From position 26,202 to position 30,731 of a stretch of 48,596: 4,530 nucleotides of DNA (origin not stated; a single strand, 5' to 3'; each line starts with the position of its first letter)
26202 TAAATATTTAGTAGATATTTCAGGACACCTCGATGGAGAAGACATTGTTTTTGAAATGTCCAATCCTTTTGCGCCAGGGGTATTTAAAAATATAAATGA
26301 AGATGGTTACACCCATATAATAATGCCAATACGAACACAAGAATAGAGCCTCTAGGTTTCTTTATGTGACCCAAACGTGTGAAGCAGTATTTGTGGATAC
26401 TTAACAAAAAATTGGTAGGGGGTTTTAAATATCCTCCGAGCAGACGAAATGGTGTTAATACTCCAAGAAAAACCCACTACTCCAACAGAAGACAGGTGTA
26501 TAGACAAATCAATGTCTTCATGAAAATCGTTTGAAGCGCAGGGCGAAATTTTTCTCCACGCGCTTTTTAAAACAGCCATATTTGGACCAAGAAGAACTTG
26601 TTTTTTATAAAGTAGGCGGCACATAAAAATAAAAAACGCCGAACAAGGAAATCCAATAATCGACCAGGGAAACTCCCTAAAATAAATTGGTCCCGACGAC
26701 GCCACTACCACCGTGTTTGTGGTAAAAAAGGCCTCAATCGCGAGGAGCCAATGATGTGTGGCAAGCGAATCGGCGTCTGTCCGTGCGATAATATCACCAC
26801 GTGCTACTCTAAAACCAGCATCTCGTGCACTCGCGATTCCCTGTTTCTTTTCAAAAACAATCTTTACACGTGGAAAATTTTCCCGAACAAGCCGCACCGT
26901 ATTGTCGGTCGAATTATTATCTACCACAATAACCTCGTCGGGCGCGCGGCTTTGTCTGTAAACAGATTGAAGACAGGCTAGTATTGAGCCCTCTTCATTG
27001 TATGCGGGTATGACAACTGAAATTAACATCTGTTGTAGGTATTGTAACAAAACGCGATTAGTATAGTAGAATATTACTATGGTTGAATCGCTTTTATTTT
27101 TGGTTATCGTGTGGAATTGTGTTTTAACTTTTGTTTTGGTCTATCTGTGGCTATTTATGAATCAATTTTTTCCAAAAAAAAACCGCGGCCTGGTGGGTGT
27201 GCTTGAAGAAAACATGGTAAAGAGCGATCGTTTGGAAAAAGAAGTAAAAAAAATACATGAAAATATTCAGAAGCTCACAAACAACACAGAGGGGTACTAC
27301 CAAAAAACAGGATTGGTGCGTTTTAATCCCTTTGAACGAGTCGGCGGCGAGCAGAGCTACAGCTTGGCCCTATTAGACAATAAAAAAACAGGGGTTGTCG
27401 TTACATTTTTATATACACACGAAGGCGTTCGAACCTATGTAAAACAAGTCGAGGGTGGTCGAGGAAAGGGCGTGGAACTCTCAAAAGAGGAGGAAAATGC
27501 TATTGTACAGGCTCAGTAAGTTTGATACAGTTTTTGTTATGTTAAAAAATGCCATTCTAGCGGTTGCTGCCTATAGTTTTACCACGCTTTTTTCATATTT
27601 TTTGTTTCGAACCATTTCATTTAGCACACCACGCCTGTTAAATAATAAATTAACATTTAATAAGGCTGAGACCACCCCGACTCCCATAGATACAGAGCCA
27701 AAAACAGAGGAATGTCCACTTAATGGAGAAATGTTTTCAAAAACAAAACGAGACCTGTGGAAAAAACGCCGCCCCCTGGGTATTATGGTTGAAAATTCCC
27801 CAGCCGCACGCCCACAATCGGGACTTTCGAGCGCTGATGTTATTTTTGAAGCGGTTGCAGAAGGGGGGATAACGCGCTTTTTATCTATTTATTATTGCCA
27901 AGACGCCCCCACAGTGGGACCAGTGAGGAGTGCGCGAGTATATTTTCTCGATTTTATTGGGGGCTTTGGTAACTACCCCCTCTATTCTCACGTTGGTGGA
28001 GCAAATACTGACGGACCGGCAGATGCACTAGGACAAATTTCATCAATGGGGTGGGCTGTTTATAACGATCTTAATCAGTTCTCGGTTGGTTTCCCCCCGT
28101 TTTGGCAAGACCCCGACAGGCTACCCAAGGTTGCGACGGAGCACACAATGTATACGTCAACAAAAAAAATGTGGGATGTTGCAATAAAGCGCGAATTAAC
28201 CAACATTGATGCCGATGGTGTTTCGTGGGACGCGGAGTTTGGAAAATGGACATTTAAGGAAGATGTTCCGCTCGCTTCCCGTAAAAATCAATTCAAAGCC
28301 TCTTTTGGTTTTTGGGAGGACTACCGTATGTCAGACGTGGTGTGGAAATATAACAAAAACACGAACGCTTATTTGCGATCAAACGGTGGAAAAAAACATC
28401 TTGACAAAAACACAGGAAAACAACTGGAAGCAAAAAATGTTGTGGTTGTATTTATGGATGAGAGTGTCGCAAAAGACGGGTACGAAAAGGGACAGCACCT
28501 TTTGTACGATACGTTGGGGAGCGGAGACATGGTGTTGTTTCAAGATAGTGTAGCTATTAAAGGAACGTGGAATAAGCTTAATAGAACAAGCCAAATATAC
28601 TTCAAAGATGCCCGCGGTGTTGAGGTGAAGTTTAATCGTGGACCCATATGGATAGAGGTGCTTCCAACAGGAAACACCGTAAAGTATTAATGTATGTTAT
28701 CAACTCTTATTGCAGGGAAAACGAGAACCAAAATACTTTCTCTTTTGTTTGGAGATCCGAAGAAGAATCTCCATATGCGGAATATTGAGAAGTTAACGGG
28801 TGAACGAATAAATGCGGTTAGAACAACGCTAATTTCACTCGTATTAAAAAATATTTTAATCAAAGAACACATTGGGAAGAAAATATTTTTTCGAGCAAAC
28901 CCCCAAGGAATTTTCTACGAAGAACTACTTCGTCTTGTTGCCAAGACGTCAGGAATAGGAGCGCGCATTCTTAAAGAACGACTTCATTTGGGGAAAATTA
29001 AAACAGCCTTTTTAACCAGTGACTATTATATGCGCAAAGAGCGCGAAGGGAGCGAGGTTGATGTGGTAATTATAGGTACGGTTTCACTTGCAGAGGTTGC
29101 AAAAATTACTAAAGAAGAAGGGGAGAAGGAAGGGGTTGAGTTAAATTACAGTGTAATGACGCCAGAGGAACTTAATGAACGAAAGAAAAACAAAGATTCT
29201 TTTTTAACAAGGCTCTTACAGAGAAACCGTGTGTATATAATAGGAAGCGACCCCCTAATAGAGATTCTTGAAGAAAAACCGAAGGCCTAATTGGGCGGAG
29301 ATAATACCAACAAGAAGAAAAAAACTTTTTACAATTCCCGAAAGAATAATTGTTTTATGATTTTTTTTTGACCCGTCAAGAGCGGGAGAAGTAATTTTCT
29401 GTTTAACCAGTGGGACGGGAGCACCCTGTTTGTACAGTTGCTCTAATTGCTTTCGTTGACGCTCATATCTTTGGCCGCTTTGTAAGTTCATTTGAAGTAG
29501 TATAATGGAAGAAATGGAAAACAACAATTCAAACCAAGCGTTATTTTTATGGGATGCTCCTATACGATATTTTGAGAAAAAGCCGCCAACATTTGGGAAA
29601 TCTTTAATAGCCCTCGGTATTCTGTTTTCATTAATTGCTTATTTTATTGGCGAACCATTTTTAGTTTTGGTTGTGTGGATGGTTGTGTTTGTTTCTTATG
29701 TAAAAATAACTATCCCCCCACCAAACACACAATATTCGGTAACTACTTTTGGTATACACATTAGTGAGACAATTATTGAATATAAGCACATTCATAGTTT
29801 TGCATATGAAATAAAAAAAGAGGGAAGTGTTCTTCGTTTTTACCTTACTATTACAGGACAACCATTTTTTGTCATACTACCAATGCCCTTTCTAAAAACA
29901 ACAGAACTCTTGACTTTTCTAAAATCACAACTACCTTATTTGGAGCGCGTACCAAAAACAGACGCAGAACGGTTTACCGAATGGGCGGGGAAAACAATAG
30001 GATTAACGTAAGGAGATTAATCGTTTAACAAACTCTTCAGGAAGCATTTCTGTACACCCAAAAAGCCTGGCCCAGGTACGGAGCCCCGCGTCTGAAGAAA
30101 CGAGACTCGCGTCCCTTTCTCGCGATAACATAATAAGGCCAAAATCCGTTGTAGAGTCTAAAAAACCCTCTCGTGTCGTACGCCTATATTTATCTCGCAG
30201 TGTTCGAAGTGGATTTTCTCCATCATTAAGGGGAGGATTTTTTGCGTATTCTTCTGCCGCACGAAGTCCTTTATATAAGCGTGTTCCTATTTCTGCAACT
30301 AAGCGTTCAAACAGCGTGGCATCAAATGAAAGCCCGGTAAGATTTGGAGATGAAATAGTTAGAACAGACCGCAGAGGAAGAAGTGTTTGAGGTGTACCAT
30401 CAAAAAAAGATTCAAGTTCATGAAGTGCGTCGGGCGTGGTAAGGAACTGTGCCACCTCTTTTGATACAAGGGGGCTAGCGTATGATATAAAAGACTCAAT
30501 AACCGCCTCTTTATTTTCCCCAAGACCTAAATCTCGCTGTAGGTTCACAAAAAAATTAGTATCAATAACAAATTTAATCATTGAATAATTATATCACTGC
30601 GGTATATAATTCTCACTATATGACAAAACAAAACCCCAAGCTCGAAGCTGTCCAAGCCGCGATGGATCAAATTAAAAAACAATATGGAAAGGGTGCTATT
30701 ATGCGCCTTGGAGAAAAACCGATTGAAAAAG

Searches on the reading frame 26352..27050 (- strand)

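Call 6: search_protein_families(library=pfam, proteins=[window:26352-27050:-], max_evalue=0.01)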
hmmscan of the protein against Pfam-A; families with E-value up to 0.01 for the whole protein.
window:26352-27050:- (232 aa): 4 families
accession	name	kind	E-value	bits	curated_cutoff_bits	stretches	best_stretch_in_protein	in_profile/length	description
PF00535.33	Glycos_transf_2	-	7.7e-30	104.5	23.3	1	11-126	1-121/168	Glycosyl transferase family 2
PF13641.12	Glyco_tranf_2_3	-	3.7e-13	50.5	27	1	10-113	3-115/230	Glycosyltransferase like family 2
PF10111.15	Glyco_tranf_2_2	-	4.1e-05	23.7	27.3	1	11-104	1-101/276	Glycosyltransferase like family 2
PF13704.12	Glyco_tranf_2_4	-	0.00039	21.3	27.5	1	18-106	2-79/98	Glycosyl transferase family 2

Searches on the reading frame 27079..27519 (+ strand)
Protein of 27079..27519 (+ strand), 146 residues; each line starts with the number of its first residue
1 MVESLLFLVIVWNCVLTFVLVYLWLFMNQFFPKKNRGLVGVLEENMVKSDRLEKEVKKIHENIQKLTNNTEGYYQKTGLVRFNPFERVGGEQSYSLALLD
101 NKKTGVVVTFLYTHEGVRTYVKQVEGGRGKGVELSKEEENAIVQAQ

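Call 26: search_protein_families(library=pfam, proteins=[window:27079-27519:+], max_evalue=0.001)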
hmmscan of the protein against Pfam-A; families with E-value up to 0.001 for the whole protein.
window:27079-27519:+ (146 aa): 1 family
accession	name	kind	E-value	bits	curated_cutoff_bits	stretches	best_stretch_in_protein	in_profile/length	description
PF14584.11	DUF4446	-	2.2e-31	109.3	27.4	1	8-145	12-149/150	Protein of unknown function (DUF4446)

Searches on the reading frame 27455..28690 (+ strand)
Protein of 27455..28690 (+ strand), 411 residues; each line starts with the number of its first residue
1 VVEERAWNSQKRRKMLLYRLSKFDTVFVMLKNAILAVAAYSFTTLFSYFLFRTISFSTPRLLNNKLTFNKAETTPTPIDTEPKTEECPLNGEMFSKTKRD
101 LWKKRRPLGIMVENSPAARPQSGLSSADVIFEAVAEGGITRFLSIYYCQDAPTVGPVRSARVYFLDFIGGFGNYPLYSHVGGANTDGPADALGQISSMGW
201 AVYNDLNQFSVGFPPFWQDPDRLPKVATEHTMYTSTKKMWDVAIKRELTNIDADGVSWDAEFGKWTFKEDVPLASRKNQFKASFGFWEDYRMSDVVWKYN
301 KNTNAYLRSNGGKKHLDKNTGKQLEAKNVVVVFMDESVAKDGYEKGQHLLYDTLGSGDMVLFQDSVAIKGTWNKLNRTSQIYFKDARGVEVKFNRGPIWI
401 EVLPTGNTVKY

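Call 26: search_protein_families(library=pfam, proteins=[window:27455-28690:+], max_evalue=0.001)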
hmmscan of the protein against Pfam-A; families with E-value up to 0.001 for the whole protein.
window:27455-28690:+ (411 aa): 2 families
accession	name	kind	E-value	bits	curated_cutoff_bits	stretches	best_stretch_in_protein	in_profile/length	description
PF11258.13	DUF3048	-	1.6e-32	113.1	25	1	103-245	12-144/148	Protein of unknown function (DUF3048) N-terminal domain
PF17479.7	DUF3048_C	-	1.7e-24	86.8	25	1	293-400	8-114/114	Protein of unknown function (DUF3048) C-terminal domain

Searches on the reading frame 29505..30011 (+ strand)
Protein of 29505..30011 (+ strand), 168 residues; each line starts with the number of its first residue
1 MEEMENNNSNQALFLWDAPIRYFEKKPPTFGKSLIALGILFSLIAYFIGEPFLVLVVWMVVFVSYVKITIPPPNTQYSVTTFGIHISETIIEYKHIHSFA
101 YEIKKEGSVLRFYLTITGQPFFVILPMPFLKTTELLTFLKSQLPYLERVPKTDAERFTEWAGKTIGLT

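Call 4: search_protein_families(library=pfam, proteins=[window:29505-30011:+], max_evalue=1)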
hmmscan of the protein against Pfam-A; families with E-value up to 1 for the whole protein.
window:29505-30011:+ (168 aa): 0 families

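Call 23: search_protein_families(library=ncbifam, proteins=[window:29505-30011:+], max_evalue=0.1)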
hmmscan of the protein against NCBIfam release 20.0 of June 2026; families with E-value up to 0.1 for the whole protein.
window:29505-30011:+ (168 aa): 2 families
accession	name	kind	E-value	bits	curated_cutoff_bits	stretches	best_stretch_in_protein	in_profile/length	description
NF035943.2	exosort_XrtV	exception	0.031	13.6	313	1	36-110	93-164/270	exosortase V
TIGR04068.1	rSAM_ocin_clost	equivalog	0.06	12.2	500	1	44-104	141-200/462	Cys-rich peptide radical SAM maturase CcpM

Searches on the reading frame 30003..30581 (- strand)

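Call 26: search_protein_families(library=pfam, proteins=[window:30003-30581:-], max_evalue=0.001)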
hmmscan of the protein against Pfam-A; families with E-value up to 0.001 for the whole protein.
window:30003-30581:- (192 aa): 1 family
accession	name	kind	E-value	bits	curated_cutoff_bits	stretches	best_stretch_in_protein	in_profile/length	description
PF08745.17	PIN_5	-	7.7e-29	101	27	1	3-188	1-200/205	PINc domain ribonuclease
